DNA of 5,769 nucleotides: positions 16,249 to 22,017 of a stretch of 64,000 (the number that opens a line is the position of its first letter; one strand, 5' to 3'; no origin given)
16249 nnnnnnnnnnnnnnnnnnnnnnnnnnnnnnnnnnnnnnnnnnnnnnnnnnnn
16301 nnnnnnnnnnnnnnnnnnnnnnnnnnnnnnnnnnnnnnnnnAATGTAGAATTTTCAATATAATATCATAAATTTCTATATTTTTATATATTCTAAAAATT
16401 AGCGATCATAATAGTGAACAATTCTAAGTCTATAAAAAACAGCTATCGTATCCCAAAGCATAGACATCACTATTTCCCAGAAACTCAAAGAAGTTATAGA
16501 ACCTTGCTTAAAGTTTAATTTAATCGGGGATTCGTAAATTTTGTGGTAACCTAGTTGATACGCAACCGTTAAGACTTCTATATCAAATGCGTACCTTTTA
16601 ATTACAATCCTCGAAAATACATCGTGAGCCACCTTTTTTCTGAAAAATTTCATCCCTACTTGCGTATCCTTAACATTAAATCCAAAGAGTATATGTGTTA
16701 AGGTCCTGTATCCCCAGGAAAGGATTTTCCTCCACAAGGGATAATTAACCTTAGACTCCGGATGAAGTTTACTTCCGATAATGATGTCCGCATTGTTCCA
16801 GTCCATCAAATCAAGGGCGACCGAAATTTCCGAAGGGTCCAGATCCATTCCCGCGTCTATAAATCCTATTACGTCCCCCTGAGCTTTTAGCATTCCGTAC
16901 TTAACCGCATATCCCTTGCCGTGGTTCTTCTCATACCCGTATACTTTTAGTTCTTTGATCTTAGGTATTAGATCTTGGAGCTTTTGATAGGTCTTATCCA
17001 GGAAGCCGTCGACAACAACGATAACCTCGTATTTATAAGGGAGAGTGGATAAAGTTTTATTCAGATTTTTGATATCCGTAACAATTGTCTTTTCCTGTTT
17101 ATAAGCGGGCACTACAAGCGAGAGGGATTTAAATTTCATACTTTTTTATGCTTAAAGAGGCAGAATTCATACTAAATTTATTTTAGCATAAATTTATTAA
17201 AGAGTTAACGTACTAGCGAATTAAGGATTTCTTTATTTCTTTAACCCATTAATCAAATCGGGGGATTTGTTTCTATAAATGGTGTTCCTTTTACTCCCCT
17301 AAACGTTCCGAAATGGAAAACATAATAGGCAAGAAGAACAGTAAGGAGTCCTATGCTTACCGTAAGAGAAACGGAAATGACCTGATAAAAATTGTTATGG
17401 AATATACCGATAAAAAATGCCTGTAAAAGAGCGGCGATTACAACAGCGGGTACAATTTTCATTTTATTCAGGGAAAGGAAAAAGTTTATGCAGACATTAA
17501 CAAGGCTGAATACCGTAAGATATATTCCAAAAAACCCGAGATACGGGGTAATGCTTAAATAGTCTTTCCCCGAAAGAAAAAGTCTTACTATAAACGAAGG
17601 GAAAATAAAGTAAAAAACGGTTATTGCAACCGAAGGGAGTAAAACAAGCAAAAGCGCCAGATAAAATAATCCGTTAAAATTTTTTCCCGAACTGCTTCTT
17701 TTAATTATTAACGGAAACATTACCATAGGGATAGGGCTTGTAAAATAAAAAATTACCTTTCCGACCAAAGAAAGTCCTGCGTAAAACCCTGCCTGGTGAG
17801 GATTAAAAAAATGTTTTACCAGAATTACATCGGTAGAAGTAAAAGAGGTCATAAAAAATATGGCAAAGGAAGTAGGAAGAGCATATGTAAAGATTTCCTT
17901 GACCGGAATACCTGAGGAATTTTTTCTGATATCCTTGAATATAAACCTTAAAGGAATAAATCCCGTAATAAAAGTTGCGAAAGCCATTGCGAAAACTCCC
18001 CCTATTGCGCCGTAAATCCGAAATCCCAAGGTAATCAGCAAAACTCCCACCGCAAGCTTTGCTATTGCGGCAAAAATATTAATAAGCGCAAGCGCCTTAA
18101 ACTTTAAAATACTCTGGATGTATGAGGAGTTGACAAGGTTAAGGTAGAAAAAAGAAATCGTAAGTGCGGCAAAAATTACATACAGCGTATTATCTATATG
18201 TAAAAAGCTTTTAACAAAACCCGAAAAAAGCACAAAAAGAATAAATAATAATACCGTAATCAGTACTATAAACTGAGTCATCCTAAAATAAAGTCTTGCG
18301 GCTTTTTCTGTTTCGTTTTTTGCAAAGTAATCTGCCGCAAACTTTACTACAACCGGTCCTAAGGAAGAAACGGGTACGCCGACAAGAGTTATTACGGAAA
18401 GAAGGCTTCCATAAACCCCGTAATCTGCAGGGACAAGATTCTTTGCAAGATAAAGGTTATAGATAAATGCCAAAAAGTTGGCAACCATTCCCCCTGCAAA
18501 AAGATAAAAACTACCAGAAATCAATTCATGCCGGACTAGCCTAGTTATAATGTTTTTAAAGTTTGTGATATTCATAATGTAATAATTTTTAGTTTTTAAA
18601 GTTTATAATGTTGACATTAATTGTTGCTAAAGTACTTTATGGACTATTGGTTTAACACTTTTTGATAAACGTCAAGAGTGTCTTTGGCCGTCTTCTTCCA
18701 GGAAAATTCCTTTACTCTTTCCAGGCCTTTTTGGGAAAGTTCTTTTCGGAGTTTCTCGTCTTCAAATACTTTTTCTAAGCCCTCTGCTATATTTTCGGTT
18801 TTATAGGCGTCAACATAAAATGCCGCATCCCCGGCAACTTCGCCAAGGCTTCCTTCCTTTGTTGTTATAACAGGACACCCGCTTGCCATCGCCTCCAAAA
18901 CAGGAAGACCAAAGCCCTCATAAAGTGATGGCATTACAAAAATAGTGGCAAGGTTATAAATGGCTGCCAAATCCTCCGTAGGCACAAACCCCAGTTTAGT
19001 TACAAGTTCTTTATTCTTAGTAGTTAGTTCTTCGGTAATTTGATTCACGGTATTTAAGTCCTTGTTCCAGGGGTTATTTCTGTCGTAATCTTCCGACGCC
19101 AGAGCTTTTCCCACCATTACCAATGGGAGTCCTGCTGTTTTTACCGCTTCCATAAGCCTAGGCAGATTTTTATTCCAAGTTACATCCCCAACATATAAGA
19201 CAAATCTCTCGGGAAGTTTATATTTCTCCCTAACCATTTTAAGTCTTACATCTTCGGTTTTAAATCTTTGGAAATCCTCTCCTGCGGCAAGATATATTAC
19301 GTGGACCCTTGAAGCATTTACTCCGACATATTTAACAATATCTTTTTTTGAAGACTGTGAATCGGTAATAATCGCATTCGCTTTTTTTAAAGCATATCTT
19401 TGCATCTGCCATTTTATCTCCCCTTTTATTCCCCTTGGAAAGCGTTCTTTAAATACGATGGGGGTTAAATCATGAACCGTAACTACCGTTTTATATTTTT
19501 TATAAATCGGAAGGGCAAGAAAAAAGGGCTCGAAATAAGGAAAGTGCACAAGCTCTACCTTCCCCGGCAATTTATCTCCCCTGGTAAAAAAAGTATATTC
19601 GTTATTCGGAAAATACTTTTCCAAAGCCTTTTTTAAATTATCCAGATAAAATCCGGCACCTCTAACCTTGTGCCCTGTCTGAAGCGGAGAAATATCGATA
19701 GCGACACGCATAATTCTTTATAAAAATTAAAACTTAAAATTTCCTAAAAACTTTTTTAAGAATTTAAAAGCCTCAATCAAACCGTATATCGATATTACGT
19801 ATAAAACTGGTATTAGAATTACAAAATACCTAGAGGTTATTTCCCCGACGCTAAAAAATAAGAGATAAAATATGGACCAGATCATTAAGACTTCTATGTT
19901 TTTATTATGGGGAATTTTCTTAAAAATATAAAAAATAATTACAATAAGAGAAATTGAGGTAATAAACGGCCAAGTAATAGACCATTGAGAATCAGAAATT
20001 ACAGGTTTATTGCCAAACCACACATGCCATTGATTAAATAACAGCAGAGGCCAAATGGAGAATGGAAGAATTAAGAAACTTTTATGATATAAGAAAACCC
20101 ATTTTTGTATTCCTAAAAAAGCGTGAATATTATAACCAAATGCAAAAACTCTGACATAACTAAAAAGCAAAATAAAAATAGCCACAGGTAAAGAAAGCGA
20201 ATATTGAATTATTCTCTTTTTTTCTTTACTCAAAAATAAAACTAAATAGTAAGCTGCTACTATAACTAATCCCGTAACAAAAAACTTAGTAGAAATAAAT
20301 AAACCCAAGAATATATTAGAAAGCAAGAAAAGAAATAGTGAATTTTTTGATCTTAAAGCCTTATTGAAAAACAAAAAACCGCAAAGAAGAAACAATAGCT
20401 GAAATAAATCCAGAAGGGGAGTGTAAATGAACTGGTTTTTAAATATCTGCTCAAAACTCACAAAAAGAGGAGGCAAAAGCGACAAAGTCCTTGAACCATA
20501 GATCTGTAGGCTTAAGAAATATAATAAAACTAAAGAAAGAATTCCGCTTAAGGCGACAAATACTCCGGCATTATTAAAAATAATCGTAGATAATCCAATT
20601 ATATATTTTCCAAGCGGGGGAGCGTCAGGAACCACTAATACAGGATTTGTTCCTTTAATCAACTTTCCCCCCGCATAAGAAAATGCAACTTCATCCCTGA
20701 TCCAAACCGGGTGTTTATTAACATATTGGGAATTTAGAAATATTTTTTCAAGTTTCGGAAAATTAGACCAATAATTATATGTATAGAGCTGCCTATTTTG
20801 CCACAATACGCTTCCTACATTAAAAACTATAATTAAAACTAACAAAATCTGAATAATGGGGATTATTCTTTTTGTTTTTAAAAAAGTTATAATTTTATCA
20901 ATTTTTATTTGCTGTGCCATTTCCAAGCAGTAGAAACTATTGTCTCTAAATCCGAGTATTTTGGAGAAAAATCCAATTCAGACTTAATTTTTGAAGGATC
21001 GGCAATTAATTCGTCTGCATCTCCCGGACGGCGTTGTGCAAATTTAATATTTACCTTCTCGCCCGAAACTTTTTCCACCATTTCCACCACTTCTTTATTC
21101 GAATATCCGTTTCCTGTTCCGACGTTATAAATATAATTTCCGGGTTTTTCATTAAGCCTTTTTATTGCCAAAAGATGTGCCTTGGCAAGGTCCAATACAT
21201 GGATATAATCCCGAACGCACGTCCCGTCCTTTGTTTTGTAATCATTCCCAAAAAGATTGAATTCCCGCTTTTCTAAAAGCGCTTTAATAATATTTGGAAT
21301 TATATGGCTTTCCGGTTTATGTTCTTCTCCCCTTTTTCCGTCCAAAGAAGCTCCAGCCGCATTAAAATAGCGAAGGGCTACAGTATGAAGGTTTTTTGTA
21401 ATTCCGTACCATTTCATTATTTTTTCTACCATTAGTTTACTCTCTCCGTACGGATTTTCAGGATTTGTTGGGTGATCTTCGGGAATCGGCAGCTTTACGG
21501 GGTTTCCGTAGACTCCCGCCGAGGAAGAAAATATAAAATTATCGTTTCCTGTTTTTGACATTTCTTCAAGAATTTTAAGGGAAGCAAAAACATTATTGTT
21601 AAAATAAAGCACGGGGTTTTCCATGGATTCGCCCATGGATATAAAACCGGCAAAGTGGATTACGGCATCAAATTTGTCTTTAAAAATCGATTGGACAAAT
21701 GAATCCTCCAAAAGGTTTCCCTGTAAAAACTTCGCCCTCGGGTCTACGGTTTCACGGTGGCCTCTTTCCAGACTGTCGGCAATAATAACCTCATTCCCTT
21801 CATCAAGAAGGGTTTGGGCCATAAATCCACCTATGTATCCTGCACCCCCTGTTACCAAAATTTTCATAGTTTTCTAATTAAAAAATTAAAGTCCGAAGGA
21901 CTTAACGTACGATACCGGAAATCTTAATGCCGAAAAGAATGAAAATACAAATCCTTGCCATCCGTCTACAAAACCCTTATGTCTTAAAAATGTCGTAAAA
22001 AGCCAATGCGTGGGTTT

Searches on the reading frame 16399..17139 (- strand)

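Call 23: search_protein_families(library=pfam, proteins=[window:16399-17139:-], max_evalue=0.01)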
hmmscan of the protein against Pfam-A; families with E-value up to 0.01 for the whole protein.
window:16399-17139:- (246 aa): 2 families
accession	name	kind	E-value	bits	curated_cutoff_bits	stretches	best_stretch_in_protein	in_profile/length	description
PF00535.33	Glycos_transf_2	-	2.6e-21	76.7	23.3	1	7-175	1-168/168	Glycosyl transferase family 2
PF10111.15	Glyco_tranf_2_2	-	0.00057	19.9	27.3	1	7-98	1-92/276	Glycosyltransferase like family 2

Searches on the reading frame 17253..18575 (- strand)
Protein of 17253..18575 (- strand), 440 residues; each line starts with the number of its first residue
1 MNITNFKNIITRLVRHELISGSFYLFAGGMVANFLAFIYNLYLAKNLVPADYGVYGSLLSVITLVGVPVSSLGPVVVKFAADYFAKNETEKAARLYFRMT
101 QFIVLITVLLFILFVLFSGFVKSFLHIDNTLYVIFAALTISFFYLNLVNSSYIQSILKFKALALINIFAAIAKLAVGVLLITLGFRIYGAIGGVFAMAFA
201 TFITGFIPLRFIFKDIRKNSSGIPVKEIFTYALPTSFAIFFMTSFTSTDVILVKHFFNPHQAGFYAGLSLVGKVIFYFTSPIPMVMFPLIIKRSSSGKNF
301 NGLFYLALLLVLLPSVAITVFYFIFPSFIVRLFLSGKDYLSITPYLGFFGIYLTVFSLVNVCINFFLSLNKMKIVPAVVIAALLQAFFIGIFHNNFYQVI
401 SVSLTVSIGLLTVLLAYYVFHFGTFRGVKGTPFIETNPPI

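Call 23: search_protein_families(library=pfam, proteins=[window:17253-18575:-], max_evalue=0.01)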
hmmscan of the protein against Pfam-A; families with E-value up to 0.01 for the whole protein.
window:17253-18575:- (440 aa): 2 families
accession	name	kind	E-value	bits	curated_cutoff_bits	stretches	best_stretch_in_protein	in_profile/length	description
PF01943.22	Polysacc_synt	-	8.6e-15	55.3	28.2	1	20-291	3-271/274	Polysaccharide biosynthesis protein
PF13440.11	Polysacc_synt_3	-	3.9e-13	49.7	23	1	43-336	2-286/293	Polysaccharide biosynthesis protein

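Call 51: search_protein_families(library=ncbifam, proteins=[window:17253-18575:-], max_evalue=0.001)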
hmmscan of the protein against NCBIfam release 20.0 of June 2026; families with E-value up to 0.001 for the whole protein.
window:17253-18575:- (440 aa): 0 families

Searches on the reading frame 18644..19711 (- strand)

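Call 23: search_protein_families(library=pfam, proteins=[window:18644-19711:-], max_evalue=0.01)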
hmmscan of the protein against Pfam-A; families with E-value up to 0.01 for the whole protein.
window:18644-19711:- (355 aa): 6 families
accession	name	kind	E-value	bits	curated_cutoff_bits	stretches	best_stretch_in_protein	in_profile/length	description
PF00534.26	Glycos_transf_1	-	2e-30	106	26.4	1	166-330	13-170/172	Glycosyl transferases group 1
PF13692.12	Glyco_trans_1_4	-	7.6e-22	78.5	27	1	170-318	3-142/142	Glycosyl transferases group 1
PF13439.12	Glyco_transf_4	-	1.3e-12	48.5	28.5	1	51-140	72-163/170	Glycosyltransferase Family 4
PF13524.12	Glyco_trans_1_2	-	2e-10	41.2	25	1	186-346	5-143/144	Glycosyl transferase-like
PF20706.3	GT4-conflict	-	9.5e-08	31.9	26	1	246-294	273-321/385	Family 4 Glycosyltransferase in conflict systems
PF13579.12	Glyco_trans_4_4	-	6.7e-05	23.7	29.7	1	52-140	72-156/158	Glycosyl transferase 4-like domain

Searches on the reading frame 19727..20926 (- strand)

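Call 23: search_protein_families(library=pfam, proteins=[window:19727-20926:-], max_evalue=0.01)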
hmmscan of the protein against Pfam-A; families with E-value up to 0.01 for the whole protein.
window:19727-20926:- (399 aa): 1 family
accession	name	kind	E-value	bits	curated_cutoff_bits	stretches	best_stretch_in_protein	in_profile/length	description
PF02366.24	PMT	-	0.0024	17.9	22.7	1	122-232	87-204/245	Dolichyl-phosphate-mannose-protein mannosyltransferase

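Call 51: search_protein_families(library=ncbifam, proteins=[window:19727-20926:-], max_evalue=0.001)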
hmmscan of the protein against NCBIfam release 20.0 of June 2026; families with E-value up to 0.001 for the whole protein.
window:19727-20926:- (399 aa): 0 families

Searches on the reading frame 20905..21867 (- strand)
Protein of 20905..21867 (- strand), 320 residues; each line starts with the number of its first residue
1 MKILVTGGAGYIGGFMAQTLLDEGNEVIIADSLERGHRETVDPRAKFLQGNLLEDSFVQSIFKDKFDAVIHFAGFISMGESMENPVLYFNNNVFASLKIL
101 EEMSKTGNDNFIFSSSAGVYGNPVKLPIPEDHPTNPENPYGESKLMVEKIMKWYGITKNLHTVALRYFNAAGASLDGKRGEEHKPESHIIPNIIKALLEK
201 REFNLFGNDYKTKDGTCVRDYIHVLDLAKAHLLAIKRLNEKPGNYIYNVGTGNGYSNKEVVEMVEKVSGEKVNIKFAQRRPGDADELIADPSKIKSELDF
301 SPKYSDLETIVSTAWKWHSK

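Call 23: search_protein_families(library=pfam, proteins=[window:20905-21867:-], max_evalue=0.01)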
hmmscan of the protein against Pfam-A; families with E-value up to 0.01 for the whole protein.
window:20905-21867:- (320 aa): 11 families
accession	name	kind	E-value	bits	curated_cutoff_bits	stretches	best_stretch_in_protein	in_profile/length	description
PF16363.11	GDP_Man_Dehyd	-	2.6e-57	195.2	27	1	4-306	1-325/332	GDP-mannose 4,6 dehydratase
PF01370.27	Epimerase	-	7e-56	189.8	20.9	1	3-250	1-240/240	NAD dependent epimerase/dehydratase family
PF01073.25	3Beta_HSD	-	6.9e-14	52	22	1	4-241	1-235/280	3-beta hydroxysteroid dehydrogenase/isomerase family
PF04321.23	RmlD_sub_bind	-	1e-10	41.6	27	1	1-152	1-137/287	RmlD substrate binding domain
PF02719.21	Polysacc_synt_2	-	1e-07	31.9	20.2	1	3-172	1-173/293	Polysaccharide biosynthesis protein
PF05368.20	NmrA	-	4e-07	30.4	27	1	2-277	4-243/298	NmrA-like family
PF07993.18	NAD_binding_4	-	2.8e-06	27.1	20.1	1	58-177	82-214/258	Male sterility protein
PF13460.12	NAD_binding_10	-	4.8e-05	23.8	27.2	1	7-131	1-112/184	NAD(P)H-binding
PF08659.16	KR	-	0.00077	19.9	22.6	0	3-42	3-42/180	KR domain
PF00106.31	adh_short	-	0.0056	16.6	26.6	1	3-41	3-41/195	short chain dehydrogenase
PF03435.24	Sacchrp_dh_NADP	-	0.0092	16.8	25.1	0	8-83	5-86/129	Saccharopine dehydrogenase NADP binding domain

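Call 51: search_protein_families(library=ncbifam, proteins=[window:20905-21867:-], max_evalue=0.001)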
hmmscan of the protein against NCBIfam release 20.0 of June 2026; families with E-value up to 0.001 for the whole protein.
window:20905-21867:- (320 aa): 25 families
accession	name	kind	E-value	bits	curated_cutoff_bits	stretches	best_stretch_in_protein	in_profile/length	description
TIGR01179.1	galE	equivalog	7.1e-119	396.5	262.3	1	2-320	1-327/332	UDP-glucose 4-epimerase GalE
NF007956.0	PRK10675.1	subfamily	3.3e-80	269.8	394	1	1-320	1-331/338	UDP-glucose 4-epimerase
TIGR02197.1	heptose_epim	equivalog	1e-40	139.9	274.6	1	3-277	1-269/316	ADP-glyceromanno-heptose 6-epimerase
TIGR01181.1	dTDP_gluc_dehyt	equivalog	7.7e-38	130.4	365.1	1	2-318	1-311/321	dTDP-glucose 4,6-dehydratase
TIGR04180.1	EDH_00030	hypoth_equivalog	1.9e-30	106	475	1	3-305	1-297/297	NAD-dependent 4,6-dehydratase LegB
NF043036.1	ErythonDh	equivalog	4.9e-21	75.2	325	1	1-154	1-163/321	D-erythronate dehydrogenase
NF011728.1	PRK15181.1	equivalog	1.6e-18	66.8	760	1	3-318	18-337/348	Vi polysaccharide biosynthesis UDP-N-acetylglucosaminuronic acid C-4 epimerase TviC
NF007490.0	PRK10084.1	subfamily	8.7e-16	57.8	649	1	1-317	1-333/361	dTDP-glucose 4,6-dehydratase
NF008360.0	PRK11150.1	equivalog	3.6e-15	56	452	1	3-269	2-255/310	ADP-glyceromanno-heptose 6-epimerase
NF047922.1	GDPFucSynFcl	equivalog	6.7e-15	55.3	500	1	2-318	4-301/308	GDP-L-fucose synthase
TIGR02622.1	CDP_4_6_dhtase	equivalog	4.6e-14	52.3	278.45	1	2-319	6-331/352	CDP-glucose 4,6-dehydratase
NF008872.0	PRK11908.1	equivalog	2.3e-13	49.9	294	1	1-268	2-271/349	bifunctional UDP-4-keto-pentose/UDP-xylose synthase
TIGR01472.1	gmd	equivalog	3.1e-13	49.7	415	1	4-301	4-322/342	GDP-mannose 4,6-dehydratase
NF007582.0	PRK10217.1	equivalog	1.8e-12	47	698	1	2-304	3-318/355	dTDP-glucose 4,6-dehydratase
NF042422.1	oxyalk_red_OleD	equivalog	3.4e-12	46.4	580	1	1-167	1-165/329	2-alkyl-3-oxoalkanoate reductase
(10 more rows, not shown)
